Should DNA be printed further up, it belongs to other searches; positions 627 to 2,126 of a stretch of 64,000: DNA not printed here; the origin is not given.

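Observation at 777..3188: SIR2_2 (NADase-type sirtuin-like) domain fused directly to ten in-register 40-aa TPRs: candidate single-gene sensor-effector conflict protein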

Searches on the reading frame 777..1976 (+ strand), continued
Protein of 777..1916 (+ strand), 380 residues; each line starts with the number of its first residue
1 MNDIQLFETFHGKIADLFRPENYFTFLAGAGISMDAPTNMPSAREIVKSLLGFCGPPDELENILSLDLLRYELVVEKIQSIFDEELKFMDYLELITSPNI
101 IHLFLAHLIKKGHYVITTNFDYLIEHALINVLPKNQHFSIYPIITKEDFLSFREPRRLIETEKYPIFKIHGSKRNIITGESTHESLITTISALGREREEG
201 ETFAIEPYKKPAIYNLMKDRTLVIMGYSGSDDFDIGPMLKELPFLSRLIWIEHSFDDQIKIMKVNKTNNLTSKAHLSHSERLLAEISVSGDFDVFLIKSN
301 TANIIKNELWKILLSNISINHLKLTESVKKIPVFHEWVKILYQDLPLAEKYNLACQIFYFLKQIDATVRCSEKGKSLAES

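Call 53: search_protein_families(library=pfam, proteins=[P0121, P0127, P0153, P0205, P0180, P0173, P0195], max_evalue=0.0001)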
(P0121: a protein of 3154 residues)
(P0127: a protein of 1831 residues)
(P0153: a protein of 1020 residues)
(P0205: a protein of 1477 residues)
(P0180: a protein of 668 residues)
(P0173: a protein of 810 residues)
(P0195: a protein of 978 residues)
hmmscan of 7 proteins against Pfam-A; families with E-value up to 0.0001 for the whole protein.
P0121 (3154 aa): 15 families
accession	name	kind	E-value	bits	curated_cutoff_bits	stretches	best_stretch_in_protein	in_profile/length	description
PF13424.12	TPR_12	-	1.9e-182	592.3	30.1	13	2388-2456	7-77/77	Tetratricopeptide repeat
PF07719.23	TPR_2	-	2.6e-89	286.5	27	1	2385-2414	2-31/34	Tetratricopeptide repeat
PF00515.34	TPR_1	-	1.9e-85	277.9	27.8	2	1158-1187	1-30/34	Tetratricopeptide repeat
PF13181.12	TPR_8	-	2.7e-63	205.2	25.7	1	1160-1188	3-31/34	Tetratricopeptide repeat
PF13374.12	TPR_10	-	1.9e-55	183.8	27.5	0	1158-1189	2-33/42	Tetratricopeptide repeat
PF17874.7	TPR_MalT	-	1.5e-41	143.3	45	1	2949-3136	9-196/336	MalT-like TPR region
PF13176.12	TPR_7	-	1.4e-39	131.2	27.9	0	2387-2415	2-30/36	Tetratricopeptide repeat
PF14938.12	SNAP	-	7.1e-35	121.3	25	2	1948-2082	45-180/282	Soluble NSF attachment protein, SNAP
PF13428.12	TPR_14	-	5.6e-25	85.7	23.5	0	2385-2412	2-29/44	Tetratricopeptide repeat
PF13432.12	TPR_16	-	1.8e-22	79.8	32.7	0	2347-2414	7-61/65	Tetratricopeptide repeat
PF13174.12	TPR_6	-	1.3e-14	54.2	26.3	0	605-629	2-26/33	Tetratricopeptide repeat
PF13289.12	SIR2_2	-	9.1e-12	45.7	24.5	1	124-244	3-96/141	SIR2-like domain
PF14559.12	TPR_19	-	7.4e-11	42.7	25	0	1669-1727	4-56/68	Tetratricopeptide repeat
PF13371.12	TPR_9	-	3.1e-06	27.5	35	0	2384-2414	29-59/73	Tetratricopeptide repeat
PF10602.15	RPN7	-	9.2e-05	22.6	29.6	0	1629-1762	9-140/174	26S proteasome subunit RPN7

P0127 (1831 aa): 18 families
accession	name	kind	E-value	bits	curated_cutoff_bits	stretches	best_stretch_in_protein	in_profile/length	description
PF13424.12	TPR_12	-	3.4e-107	351.2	30.1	11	1582-1653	4-77/77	Tetratricopeptide repeat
PF07719.23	TPR_2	-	1.6e-63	206.1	27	2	597-628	1-32/34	Tetratricopeptide repeat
PF00515.34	TPR_1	-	5.9e-57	187.7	27.8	2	597-629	1-33/34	Tetratricopeptide repeat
PF13374.12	TPR_10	-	1.1e-52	175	27.5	1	597-630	2-35/42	Tetratricopeptide repeat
PF13181.12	TPR_8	-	3e-48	158.3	25.7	2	1582-1612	2-32/34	Tetratricopeptide repeat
PF17874.7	TPR_MalT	-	8.5e-46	157.2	45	3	1464-1613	43-193/336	MalT-like TPR region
PF14938.12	SNAP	-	9.7e-29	101.1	25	1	1508-1660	42-194/282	Soluble NSF attachment protein, SNAP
PF13176.12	TPR_7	-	9.1e-28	94.4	27.9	0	1585-1615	3-33/36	Tetratricopeptide repeat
PF13428.12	TPR_14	-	3.1e-19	67.9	23.5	0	1583-1612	3-32/44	Tetratricopeptide repeat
PF24885.1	TPR_NPHP3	-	1.6e-18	67.4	100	0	1109-1255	28-175/239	Nephrocystin-3 TPR domain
PF13432.12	TPR_16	-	9.3e-17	61.6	32.7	0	1551-1611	7-61/65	Tetratricopeptide repeat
PF10602.15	RPN7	-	4.8e-14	52.9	29.6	0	1556-1688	11-140/174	26S proteasome subunit RPN7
PF13414.12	TPR_11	-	1.6e-09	37.7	26.8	0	1146-1175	1-30/42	TPR repeat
PF23914.1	TPR_CcmH_CycH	-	3.6e-09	37.1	42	0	585-638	38-90/158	Cytochrome c-type biogenesis protein H TPR domain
PF13289.12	SIR2_2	-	1e-07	32.5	24.5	1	116-233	3-96/141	SIR2-like domain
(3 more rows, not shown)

P0153 (1020 aa): 7 families
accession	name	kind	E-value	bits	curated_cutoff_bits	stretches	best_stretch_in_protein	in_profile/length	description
PF13424.12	TPR_12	-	2.5e-26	92.1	30.1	3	883-954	3-76/77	Tetratricopeptide repeat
PF07719.23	TPR_2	-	4.7e-15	54.8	27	0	766-793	4-31/34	Tetratricopeptide repeat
PF13289.12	SIR2_2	-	1.2e-11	45.3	24.5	1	493-608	3-96/141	SIR2-like domain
PF00515.34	TPR_1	-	4e-10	39.5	27.8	0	766-792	4-30/34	Tetratricopeptide repeat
PF14938.12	SNAP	-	6.1e-08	32.9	25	0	837-911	69-143/282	Soluble NSF attachment protein, SNAP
PF13374.12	TPR_10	-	8.2e-07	29.3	27.5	0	768-795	7-34/42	Tetratricopeptide repeat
PF17874.7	TPR_MalT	-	2.1e-06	27.7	45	1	782-955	20-193/336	MalT-like TPR region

P0205 (1477 aa): 22 families
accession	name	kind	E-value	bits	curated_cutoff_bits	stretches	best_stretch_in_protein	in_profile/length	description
PF13424.12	TPR_12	-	1.1e-103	340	30.1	14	975-1043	2-72/77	Tetratricopeptide repeat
PF07719.23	TPR_2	-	1.2e-77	250.1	27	2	977-1007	2-32/34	Tetratricopeptide repeat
PF00515.34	TPR_1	-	6.8e-68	222.4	27.8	3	977-1006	2-31/34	Tetratricopeptide repeat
PF13374.12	TPR_10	-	2.8e-58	192.8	27.5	1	976-1007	2-33/42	Tetratricopeptide repeat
PF13181.12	TPR_8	-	1.3e-40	134.5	25.7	0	208-237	3-32/34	Tetratricopeptide repeat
PF13176.12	TPR_7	-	1e-34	116.1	27.9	0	979-1011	2-34/36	Tetratricopeptide repeat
PF13432.12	TPR_16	-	2.9e-28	98.4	32.7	1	943-1006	4-61/65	Tetratricopeptide repeat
PF17874.7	TPR_MalT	-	1.3e-26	94.1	45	3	948-1127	13-192/336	MalT-like TPR region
PF13428.12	TPR_14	-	5.4e-25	85.8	23.5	0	397-431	8-42/44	Tetratricopeptide repeat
PF14938.12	SNAP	-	8.7e-23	81.6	25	2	1029-1160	48-179/282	Soluble NSF attachment protein, SNAP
PF13414.12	TPR_11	-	1.2e-18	66.9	26.8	0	943-964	1-22/42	TPR repeat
PF14559.12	TPR_19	-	8.2e-16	58.5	25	0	1029-1084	4-53/68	Tetratricopeptide repeat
PF24885.1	TPR_NPHP3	-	4.3e-15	56.2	100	0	1156-1328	12-173/239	Nephrocystin-3 TPR domain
PF10516.15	SHNi-TPR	-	1.6e-14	53.6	21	0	941-968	6-33/38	SHNi-TPR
PF13289.12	SIR2_2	-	3.9e-10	40.4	24.5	1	594-709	3-96/141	SIR2-like domain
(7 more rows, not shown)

P0180 (668 aa): 2 families
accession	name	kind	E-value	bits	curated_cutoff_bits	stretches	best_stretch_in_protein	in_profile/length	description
PF13289.12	SIR2_2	-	3.1e-10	40.7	24.5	1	433-560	2-106/141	SIR2-like domain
PF13271.11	DUF4062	-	8.7e-05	23.1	24.7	0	1-71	32-81/82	Domain of unknown function (DUF4062)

P0173 (810 aa): 18 families
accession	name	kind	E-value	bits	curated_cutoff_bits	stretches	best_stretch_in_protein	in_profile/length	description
PF13424.12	TPR_12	-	1.2e-38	131.6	30.1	3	677-744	6-75/77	Tetratricopeptide repeat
PF00515.34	TPR_1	-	1.6e-35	119.9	27.8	3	676-704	3-31/34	Tetratricopeptide repeat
PF07719.23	TPR_2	-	1.3e-33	112.7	27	3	674-704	1-31/34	Tetratricopeptide repeat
PF13181.12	TPR_8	-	2.9e-26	89.8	25.7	2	677-705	4-32/34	Tetratricopeptide repeat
PF13176.12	TPR_7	-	9.2e-25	85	27.9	0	678-707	3-32/36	Tetratricopeptide repeat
PF13374.12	TPR_10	-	1.4e-20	73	27.5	0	677-703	5-31/42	Tetratricopeptide repeat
PF17874.7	TPR_MalT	-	3.9e-18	66.3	45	2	568-706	15-154/336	MalT-like TPR region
PF14938.12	SNAP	-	2.9e-14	53.7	25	2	644-794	45-188/282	Soluble NSF attachment protein, SNAP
PF13428.12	TPR_14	-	1.6e-12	47.2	23.5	0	680-704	7-31/44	Tetratricopeptide repeat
PF13289.12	SIR2_2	-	4.6e-10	40.2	24.5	1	332-448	3-97/141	SIR2-like domain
PF24885.1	TPR_NPHP3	-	9.7e-10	38.7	100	1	657-802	79-231/239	Nephrocystin-3 TPR domain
PF13432.12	TPR_16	-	1.1e-09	39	32.7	0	680-744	3-61/65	Tetratricopeptide repeat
PF13414.12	TPR_11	-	1.1e-08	35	26.8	0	681-704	1-24/42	TPR repeat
PF25068.1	ARM_TT21_4th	-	2.1e-07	31.8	30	0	719-781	4-59/153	Tetratricopeptide repeat protein 21 forth ARM domain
PF13174.12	TPR_6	-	1.5e-06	28.9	26.3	0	680-701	6-27/33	Tetratricopeptide repeat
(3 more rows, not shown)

P0195 (978 aa): 15 families
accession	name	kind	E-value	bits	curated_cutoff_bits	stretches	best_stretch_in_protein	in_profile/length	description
PF13424.12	TPR_12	-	4.4e-53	177.8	30.1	6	602-672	4-76/77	Tetratricopeptide repeat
PF00515.34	TPR_1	-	2.6e-44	147.7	27.8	1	602-633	2-33/34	Tetratricopeptide repeat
PF07719.23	TPR_2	-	5.6e-36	120.1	27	1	602-634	2-34/34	Tetratricopeptide repeat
PF13374.12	TPR_10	-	1.1e-30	105.1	27.5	0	762-794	3-35/42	Tetratricopeptide repeat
PF00352.27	TBP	-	3.6e-27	94.5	22.9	1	138-225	1-82/85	Transcription factor TFIID (or TATA-binding protein, TBP)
PF13181.12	TPR_8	-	3.2e-23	80.3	25.7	0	602-633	2-33/34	Tetratricopeptide repeat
PF13176.12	TPR_7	-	4.1e-18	64.3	27.9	0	603-634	1-32/36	Tetratricopeptide repeat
PF17874.7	TPR_MalT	-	5.6e-14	52.6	45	1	654-833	14-193/336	MalT-like TPR region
PF13432.12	TPR_16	-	8.1e-14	52.2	32.7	0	607-668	3-58/65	Tetratricopeptide repeat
PF14938.12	SNAP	-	1.7e-12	47.8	25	0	691-823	45-177/282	Soluble NSF attachment protein, SNAP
PF13289.12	SIR2_2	-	7.2e-10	39.5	24.5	1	339-456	3-97/141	SIR2-like domain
PF13428.12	TPR_14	-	3e-07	30.9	23.5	0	606-634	6-34/44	Tetratricopeptide repeat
PF13371.12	TPR_9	-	2.4e-06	27.9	35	0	809-868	3-56/73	Tetratricopeptide repeat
PF13414.12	TPR_11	-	2.5e-06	27.5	26.8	0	608-629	1-22/42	TPR repeat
PF24885.1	TPR_NPHP3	-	3.4e-05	23.8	100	0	604-681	144-223/239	Nephrocystin-3 TPR domain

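Call 59: find_related_loci(query=A2, collection=viral_contigs, flank=5000)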
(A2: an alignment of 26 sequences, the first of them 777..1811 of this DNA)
Query A2 (345 aa) in viral_contigs; peptide patterns used: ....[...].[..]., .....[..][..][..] (x = any residue, [..] = any of these).
16 stretches matched a pattern, but none encodes a relative of the query by tblastn (E <= 1e-3).
